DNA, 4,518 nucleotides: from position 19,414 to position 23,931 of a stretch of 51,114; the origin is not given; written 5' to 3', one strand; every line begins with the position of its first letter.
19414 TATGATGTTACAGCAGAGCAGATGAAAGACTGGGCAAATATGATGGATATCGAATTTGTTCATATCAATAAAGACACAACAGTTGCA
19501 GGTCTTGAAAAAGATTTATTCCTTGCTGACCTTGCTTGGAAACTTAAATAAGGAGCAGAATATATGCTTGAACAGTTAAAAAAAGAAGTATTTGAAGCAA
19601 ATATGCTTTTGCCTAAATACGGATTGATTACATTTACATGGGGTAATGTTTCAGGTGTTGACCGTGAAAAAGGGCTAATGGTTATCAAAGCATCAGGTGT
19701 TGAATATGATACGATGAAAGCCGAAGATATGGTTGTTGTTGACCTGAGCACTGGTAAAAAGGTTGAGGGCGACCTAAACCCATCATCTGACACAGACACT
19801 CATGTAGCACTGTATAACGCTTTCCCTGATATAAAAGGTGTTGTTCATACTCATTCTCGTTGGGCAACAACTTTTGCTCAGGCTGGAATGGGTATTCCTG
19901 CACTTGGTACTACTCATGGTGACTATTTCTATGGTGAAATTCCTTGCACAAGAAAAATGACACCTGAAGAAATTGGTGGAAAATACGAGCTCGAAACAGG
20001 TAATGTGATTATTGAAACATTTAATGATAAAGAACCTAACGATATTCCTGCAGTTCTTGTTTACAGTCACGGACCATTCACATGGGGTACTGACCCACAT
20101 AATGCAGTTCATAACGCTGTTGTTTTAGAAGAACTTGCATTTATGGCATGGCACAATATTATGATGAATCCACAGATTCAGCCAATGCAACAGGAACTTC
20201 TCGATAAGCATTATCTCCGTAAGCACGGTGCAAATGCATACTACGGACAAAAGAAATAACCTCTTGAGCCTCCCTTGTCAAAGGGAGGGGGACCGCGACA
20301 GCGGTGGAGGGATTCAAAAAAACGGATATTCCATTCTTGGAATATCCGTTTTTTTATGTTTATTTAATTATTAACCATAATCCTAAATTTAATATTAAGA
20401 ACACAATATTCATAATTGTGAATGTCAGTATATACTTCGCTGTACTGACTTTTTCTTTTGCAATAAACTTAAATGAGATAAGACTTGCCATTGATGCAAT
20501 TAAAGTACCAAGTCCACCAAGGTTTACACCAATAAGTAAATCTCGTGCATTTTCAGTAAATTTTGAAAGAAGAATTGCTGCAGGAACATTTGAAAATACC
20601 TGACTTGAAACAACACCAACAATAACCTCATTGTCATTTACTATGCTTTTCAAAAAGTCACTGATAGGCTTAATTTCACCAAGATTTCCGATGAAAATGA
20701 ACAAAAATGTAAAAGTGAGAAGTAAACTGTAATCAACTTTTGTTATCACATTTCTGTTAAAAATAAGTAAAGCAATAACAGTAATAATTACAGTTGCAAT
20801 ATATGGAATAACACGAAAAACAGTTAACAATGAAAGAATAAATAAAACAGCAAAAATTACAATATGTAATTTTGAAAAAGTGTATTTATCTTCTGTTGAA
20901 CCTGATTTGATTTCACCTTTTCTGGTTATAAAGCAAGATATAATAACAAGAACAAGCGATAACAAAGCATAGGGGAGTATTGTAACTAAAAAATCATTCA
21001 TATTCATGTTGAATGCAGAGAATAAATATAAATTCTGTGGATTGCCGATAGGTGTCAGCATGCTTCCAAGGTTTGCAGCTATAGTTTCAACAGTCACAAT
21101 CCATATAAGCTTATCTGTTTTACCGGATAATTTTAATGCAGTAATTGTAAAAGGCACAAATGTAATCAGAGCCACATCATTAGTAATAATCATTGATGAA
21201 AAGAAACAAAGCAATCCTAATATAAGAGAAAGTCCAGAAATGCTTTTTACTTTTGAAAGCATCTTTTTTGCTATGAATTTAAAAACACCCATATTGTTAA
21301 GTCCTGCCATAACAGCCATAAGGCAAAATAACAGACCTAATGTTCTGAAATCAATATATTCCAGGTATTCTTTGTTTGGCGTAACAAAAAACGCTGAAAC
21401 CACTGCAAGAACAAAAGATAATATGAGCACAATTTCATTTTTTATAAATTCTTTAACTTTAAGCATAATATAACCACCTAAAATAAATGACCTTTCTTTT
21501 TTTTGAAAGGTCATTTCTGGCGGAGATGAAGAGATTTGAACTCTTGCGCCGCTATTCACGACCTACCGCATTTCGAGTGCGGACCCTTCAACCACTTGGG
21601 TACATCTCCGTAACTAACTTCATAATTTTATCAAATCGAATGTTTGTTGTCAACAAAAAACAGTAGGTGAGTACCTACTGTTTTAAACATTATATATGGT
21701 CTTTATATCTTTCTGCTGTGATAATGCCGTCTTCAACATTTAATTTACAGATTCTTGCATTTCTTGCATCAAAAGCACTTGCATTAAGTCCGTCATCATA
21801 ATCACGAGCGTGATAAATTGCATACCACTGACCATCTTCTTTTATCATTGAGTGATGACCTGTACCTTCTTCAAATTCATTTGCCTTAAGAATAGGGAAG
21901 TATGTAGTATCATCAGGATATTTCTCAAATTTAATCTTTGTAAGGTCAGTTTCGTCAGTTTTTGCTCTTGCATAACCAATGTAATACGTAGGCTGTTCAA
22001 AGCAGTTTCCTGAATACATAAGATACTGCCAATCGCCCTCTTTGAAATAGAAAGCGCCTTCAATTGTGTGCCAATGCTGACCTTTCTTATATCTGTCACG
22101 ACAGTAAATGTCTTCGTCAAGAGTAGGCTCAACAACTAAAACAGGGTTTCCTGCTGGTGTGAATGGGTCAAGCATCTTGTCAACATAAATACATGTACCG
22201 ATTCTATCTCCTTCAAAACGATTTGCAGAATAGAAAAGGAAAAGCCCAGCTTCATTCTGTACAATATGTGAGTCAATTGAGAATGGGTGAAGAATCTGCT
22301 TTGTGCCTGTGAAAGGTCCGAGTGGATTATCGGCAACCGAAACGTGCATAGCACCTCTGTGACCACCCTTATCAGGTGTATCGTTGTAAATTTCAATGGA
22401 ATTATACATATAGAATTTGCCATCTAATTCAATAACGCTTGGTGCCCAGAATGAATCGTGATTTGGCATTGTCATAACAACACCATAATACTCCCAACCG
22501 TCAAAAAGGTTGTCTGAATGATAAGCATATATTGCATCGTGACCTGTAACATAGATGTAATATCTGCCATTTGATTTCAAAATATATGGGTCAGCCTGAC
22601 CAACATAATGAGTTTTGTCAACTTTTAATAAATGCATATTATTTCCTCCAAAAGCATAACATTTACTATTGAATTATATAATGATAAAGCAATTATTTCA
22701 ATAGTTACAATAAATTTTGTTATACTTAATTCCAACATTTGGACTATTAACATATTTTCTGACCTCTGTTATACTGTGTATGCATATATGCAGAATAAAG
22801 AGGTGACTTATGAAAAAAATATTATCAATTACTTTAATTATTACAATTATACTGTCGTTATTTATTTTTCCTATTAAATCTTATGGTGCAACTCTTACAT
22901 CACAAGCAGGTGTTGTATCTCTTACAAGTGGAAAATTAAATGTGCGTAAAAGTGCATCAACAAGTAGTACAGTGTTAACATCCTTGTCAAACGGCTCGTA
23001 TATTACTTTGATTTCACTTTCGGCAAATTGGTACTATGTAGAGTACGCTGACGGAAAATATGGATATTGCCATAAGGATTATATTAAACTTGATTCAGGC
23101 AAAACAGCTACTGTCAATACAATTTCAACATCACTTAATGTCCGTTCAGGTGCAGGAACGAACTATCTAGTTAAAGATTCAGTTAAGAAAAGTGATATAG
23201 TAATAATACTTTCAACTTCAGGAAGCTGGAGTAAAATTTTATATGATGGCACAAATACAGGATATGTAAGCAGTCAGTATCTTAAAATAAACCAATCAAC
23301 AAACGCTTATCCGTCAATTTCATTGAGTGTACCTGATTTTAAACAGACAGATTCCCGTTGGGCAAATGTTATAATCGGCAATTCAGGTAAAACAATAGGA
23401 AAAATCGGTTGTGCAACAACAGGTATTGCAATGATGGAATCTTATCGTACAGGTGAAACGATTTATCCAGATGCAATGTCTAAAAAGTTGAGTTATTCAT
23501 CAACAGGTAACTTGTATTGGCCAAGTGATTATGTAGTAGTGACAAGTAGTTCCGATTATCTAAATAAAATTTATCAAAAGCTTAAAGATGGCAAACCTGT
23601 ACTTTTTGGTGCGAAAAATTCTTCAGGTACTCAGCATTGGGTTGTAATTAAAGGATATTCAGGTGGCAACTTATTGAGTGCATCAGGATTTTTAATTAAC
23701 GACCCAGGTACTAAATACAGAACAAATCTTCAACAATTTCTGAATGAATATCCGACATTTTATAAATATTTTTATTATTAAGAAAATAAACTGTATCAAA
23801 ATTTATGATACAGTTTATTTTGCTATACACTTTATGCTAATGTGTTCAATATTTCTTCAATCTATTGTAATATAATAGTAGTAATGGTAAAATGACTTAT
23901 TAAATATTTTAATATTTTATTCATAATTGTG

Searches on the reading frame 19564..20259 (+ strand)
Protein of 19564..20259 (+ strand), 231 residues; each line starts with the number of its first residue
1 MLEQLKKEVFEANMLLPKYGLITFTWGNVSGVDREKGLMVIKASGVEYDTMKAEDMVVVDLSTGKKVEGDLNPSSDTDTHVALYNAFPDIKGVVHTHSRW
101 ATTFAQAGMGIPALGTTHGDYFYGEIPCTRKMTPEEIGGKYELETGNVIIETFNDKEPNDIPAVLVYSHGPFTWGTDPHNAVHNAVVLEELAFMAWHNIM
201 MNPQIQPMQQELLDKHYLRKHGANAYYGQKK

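Call 72: search_protein_families(library=pfam, proteins=[window:19564-20259:+], max_evalue=0.001)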
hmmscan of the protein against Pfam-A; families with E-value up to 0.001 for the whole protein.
window:19564-20259:+ (231 aa): 1 family
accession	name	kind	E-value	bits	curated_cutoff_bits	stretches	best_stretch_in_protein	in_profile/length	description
PF00596.27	Aldolase_II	-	8.8e-52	176.1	22.2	1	8-195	2-182/183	Class II Aldolase and Adducin N-terminal domain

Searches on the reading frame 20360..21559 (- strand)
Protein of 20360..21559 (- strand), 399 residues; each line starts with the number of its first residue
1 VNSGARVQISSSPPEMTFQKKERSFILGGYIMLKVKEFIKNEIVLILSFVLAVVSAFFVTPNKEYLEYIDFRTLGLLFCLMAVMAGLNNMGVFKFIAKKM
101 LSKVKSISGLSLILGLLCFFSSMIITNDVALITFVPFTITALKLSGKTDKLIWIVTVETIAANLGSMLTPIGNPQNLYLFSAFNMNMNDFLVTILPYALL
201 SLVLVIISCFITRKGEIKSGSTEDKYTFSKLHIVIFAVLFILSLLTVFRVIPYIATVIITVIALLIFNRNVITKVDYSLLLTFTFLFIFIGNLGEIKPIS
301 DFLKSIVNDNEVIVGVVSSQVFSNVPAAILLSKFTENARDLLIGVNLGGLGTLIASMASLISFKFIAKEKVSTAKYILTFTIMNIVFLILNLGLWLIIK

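Call 72: search_protein_families(library=pfam, proteins=[window:20360-21559:-], max_evalue=0.001)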
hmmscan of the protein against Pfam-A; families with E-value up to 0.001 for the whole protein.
window:20360-21559:- (399 aa): 1 family
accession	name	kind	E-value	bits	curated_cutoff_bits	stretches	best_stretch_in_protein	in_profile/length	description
PF03600.22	CitMHS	-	5.6e-31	108.3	31.9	1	39-333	9-312/336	Citrate transporter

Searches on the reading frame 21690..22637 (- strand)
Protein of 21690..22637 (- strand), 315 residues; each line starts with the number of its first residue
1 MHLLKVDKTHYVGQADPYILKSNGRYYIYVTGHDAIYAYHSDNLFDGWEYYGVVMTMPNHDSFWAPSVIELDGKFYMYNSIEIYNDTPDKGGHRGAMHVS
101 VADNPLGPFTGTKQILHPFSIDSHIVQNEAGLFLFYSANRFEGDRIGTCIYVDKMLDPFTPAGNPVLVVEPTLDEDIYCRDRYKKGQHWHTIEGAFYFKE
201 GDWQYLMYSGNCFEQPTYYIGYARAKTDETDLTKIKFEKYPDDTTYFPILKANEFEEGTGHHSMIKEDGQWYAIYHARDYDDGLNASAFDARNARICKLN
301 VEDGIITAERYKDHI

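Call 72: search_protein_families(library=pfam, proteins=[window:21690-22637:-], max_evalue=0.001)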
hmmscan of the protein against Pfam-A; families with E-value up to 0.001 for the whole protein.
window:21690-22637:- (315 aa): 1 family
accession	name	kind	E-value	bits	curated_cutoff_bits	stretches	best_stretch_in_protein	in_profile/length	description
PF04616.20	Glyco_hydro_43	-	2.3e-30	106.4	32.2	1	15-304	11-286/288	Glycosyl hydrolases family 43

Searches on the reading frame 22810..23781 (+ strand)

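Call 56: search_protein_families(library=pfam, proteins=[window:22810-23781:+], max_evalue=0.001)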
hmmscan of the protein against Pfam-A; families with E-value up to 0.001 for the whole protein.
window:22810-23781:+ (323 aa): 4 families
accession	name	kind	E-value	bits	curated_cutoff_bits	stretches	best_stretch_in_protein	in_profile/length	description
PF08239.17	SH3_3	-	1e-26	93.3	27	2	42-93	2-54/54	Bacterial SH3 domain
PF13529.12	Peptidase_C39_2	-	1.4e-08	35.9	24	1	173-299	2-142/143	Peptidase_C39 like family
PF06347.19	SH3_4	-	8e-07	29.2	24.1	0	41-90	3-52/56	Bacterial SH3 domain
PF01640.23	Peptidase_C10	-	0.00012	22.8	26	1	205-287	95-178/194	Peptidase C10 family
